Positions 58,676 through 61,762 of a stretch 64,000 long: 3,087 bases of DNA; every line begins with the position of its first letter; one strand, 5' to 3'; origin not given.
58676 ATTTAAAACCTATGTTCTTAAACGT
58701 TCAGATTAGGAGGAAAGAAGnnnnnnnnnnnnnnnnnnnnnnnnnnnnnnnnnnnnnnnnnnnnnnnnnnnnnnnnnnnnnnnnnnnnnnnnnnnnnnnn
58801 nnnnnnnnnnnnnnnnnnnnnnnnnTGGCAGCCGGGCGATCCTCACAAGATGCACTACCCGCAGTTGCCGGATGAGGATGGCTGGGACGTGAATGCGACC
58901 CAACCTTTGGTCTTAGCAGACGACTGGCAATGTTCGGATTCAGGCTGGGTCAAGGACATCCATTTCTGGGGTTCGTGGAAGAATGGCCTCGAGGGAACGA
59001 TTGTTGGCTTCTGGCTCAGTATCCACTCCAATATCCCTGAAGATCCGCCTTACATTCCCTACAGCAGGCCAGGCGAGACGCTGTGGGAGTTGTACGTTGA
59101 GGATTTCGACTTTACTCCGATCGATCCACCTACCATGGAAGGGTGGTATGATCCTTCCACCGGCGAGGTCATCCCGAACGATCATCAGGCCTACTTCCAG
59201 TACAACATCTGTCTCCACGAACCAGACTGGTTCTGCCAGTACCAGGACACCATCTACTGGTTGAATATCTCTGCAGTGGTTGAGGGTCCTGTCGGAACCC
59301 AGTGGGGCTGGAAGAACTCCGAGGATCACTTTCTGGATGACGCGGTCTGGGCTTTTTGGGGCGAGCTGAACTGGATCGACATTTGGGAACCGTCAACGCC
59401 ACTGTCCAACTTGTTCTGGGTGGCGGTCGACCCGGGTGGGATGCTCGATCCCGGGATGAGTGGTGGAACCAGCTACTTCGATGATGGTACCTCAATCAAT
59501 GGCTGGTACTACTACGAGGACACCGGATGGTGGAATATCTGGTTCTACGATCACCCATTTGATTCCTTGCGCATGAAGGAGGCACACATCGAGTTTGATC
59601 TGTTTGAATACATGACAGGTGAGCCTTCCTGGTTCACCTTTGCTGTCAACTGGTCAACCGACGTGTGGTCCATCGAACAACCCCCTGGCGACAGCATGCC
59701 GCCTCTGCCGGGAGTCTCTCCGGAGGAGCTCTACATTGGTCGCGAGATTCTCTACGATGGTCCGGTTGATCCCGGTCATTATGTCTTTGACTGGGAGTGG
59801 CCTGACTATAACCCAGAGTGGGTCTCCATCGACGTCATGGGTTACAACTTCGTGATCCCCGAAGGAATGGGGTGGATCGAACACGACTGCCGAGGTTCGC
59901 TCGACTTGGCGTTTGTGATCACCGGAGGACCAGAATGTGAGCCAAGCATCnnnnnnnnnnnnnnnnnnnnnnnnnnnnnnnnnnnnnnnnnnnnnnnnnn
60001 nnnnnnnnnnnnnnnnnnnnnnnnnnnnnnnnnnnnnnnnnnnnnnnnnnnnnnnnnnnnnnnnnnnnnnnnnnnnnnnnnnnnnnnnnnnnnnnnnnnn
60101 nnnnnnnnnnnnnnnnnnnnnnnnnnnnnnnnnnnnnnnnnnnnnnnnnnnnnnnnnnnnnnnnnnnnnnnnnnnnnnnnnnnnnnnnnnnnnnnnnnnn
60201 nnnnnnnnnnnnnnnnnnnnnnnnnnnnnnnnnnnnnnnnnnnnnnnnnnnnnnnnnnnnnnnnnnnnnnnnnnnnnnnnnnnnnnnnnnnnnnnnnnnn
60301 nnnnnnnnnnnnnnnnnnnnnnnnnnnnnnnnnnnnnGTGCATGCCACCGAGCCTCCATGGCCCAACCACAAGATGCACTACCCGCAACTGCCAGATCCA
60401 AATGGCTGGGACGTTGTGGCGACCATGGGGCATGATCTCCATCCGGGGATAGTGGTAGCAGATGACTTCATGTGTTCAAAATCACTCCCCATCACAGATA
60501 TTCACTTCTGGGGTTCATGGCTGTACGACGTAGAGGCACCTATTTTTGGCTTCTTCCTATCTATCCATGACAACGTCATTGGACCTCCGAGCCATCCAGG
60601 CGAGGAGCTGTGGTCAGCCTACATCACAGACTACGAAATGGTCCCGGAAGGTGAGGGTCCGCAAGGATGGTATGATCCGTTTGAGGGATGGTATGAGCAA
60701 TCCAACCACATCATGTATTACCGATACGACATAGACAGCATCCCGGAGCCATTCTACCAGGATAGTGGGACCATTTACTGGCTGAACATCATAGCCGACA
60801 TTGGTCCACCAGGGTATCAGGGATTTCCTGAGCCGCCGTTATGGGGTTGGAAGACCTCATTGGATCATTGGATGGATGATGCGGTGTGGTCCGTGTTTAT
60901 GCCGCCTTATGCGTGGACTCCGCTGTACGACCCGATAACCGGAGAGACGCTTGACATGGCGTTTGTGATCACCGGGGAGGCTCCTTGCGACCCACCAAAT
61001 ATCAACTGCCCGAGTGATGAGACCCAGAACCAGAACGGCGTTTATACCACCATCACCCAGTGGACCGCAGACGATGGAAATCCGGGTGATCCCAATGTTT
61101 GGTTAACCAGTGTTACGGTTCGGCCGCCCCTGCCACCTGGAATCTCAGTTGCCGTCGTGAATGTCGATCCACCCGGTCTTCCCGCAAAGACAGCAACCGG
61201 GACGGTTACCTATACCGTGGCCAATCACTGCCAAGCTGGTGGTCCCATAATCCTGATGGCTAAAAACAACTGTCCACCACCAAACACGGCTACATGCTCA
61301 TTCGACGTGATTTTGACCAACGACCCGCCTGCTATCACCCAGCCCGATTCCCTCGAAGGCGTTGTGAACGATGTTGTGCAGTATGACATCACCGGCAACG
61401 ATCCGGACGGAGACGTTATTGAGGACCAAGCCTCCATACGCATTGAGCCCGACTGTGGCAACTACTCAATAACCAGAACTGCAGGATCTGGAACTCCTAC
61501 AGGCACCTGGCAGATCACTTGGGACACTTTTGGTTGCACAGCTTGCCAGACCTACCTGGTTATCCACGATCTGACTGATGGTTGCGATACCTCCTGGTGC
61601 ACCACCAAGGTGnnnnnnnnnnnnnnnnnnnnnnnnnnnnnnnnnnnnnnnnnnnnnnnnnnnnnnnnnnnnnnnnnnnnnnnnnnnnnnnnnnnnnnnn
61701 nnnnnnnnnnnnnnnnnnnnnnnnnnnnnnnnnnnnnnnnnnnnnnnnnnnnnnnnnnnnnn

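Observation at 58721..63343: GC-rich 1540-aa secreted protein with an internally duplicated uncharacterised domain and two dockerin modules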

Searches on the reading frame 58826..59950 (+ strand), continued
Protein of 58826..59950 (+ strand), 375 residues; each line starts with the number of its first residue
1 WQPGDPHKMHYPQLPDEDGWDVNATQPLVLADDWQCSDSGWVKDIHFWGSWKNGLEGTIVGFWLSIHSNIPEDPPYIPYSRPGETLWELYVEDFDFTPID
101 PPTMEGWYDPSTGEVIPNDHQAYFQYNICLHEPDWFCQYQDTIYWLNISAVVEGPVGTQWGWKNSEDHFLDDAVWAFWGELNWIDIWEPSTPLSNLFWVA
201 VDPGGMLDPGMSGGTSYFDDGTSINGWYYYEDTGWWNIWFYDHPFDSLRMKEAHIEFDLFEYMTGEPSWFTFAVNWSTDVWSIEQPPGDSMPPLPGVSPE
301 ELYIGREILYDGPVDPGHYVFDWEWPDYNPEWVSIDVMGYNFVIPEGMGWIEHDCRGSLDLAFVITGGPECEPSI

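Call 81: fold_search(model_id=the predicted structure, library=viral)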
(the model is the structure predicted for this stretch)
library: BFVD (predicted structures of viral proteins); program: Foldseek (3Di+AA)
matches with E <= 10: 1482; with E <= 0.001: 33
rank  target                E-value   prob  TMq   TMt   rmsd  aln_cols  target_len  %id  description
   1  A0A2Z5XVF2            8.4e-06  1.00  0.25  0.16  19.1       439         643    9  Putative minor tail protein [Mycobacterium phage PP]
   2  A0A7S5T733            1.6e-05  0.89  0.20  0.12  22.1       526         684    7  (no name in the UniProt tables at hand)
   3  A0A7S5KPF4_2          2.5e-05  0.60  0.16  0.06  29.4       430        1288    9  Host specificity protein J [Bacteriophage DSS3_VP1]
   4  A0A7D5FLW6            7.0e-05  0.92  0.22  0.16  20.1       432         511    9  (no name in the UniProt tables at hand)
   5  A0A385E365            7.4e-05  0.92  0.23  0.18  21.3       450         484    8  Minor tail protein [Gordonia phage Schmidt]
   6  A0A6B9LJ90            8.3e-05  0.84  0.18  0.19  19.4       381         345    9  Uncharacterized protein [Flavobacterium phage vB_FspS_tooticki6-1]
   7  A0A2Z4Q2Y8            9.4e-05  0.90  0.22  0.15  18.6       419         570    8  (no name in the UniProt tables at hand)
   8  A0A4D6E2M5            9.4e-05  0.33  0.14  0.07  34.5       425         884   10  Minor tail protein [Streptomyces phage Circinus]
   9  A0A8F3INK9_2          1.1e-04  0.51  0.18  0.09  54.6       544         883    8  Minor tail protein [Arthrobacter phage SilentRX]
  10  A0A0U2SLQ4            1.4e-04  0.30  0.13  0.07  22.1       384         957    8  Polyprotein [Currant latent virus]
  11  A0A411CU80            1.5e-04  0.84  0.23  0.12  22.3       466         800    8  Minor tail protein [Gordonia phage IDyn]
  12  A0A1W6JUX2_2          1.6e-04  0.66  0.20  0.12  18.9       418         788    9  Uncharacterized protein [Vibrio phage pVco-5]
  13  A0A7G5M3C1            2.2e-04  0.23  0.13  0.11  19.5       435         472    6  (no name in the UniProt tables at hand)
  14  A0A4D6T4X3            2.4e-04  0.66  0.20  0.10  22.5       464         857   10  (no name in the UniProt tables at hand)
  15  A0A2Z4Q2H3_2          2.6e-04  0.28  0.16  0.09  23.4       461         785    9  Polyprotein [Citrus mosaic sadwavirus]
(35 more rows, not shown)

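Call 82: search_protein_families(library=pfam, proteins=[P0231, P0313, P0340, P0354, P0358], max_evalue=0.01)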
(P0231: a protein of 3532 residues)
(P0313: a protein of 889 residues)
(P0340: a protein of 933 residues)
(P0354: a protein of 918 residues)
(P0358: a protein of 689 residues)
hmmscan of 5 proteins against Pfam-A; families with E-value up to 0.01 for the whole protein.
P0231 (3532 aa): 5 families
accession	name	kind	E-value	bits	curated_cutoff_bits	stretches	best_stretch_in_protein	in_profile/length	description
PF13573.12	SprB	-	1.9e-142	463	28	17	1119-1153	3-37/37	SprB repeat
PF18962.6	Por_Secre_tail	-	8.7e-16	58.4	27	1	3455-3521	3-66/75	Secretion system C-terminal sorting domain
PF06832.18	BiPBP_C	-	1.7e-08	34.6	26.8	0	1904-1922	71-89/90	Penicillin-Binding Protein C-terminus Family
PF22352.2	K319L-like_PKD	-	0.00012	22.4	27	0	971-1033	1-69/84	K319L-like, PKD domain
PF17210.9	SdrD_B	-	0.00051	20.6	29.7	0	2260-2288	47-75/112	SdrD B-like domain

P0313 (889 aa): 1 family
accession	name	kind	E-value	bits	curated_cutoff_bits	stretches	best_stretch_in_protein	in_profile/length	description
PF25470.1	DUF7901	-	3.1e-44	151.9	24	1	245-419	1-180/205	Domain of unknown function (DUF7901)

P0340 (933 aa): 3 families
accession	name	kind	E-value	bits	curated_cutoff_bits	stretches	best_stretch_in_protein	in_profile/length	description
PF25470.1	DUF7901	-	1e-41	143.6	24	1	30-205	1-180/205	Domain of unknown function (DUF7901)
PF00404.24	Dockerin_1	-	1.3e-10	41.7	22.9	1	596-644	1-50/57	Dockerin type I domain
PF00036.39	EF-hand_1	-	0.0032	17.4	25.4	0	598-614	10-26/29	EF hand domain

P0354 (918 aa): 1 family
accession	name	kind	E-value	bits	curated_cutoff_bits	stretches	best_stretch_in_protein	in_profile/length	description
PF25470.1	DUF7901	-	2.5e-40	139.1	24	1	31-203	1-177/205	Domain of unknown function (DUF7901)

P0358 (689 aa): 1 family
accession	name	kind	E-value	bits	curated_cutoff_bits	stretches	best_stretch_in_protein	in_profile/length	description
PF25470.1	DUF7901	-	7.3e-43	147.4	24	1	31-207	1-179/205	Domain of unknown function (DUF7901)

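Call 83: search_protein_families(library=pfam, proteins=[window:58826-59950:+], max_evalue=0.01)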
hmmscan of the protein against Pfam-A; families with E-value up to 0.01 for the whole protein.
window:58826-59950:+ (375 aa): 1 family
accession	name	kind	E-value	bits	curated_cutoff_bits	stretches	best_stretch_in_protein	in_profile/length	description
PF25470.1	DUF7901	-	9.2e-46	156.8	24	1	9-190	1-193/205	Domain of unknown function (DUF7901)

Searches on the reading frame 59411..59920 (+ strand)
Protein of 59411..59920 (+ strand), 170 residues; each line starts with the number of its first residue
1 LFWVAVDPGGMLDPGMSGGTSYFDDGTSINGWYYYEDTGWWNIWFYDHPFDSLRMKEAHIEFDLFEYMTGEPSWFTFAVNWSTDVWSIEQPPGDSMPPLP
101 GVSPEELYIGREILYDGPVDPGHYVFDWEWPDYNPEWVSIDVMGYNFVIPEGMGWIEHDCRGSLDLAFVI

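Call 82: search_protein_families(library=pfam, proteins=[window:59411-59920:+], max_evalue=0.01)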
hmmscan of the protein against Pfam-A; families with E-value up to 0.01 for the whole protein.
window:59411-59920:+ (170 aa): 0 families

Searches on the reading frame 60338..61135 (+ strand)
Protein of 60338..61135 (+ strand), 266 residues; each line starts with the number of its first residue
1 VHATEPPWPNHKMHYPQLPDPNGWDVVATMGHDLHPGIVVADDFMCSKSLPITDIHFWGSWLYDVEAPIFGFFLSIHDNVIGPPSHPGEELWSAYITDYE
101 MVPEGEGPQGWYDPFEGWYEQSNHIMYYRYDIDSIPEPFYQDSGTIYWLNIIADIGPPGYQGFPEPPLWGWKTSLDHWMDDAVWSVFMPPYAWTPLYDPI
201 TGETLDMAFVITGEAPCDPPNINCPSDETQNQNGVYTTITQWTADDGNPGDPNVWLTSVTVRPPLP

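Call 83: search_protein_families(library=pfam, proteins=[window:60338-61135:+], max_evalue=0.01)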
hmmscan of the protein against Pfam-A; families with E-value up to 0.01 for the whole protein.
window:60338-61135:+ (266 aa): 1 family
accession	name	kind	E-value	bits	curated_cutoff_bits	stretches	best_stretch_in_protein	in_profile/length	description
PF25470.1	DUF7901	-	3.6e-45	154.9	24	1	13-212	1-205/205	Domain of unknown function (DUF7901)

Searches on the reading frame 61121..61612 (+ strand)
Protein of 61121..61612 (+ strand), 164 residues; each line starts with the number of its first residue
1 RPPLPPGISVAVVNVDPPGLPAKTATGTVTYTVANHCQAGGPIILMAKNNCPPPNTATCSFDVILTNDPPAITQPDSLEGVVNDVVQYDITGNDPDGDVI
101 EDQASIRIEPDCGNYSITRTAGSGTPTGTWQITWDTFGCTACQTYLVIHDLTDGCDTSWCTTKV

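Call 48: search_protein_families(library=pfam, proteins=[window:61121-61612:+], max_evalue=10)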
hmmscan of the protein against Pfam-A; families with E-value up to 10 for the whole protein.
window:61121-61612:+ (164 aa): 1 family
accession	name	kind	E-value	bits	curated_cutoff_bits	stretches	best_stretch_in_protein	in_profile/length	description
PF17963.7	Big_9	-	0.0014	19.9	23.6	1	67-144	1-85/89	Bacterial Ig domain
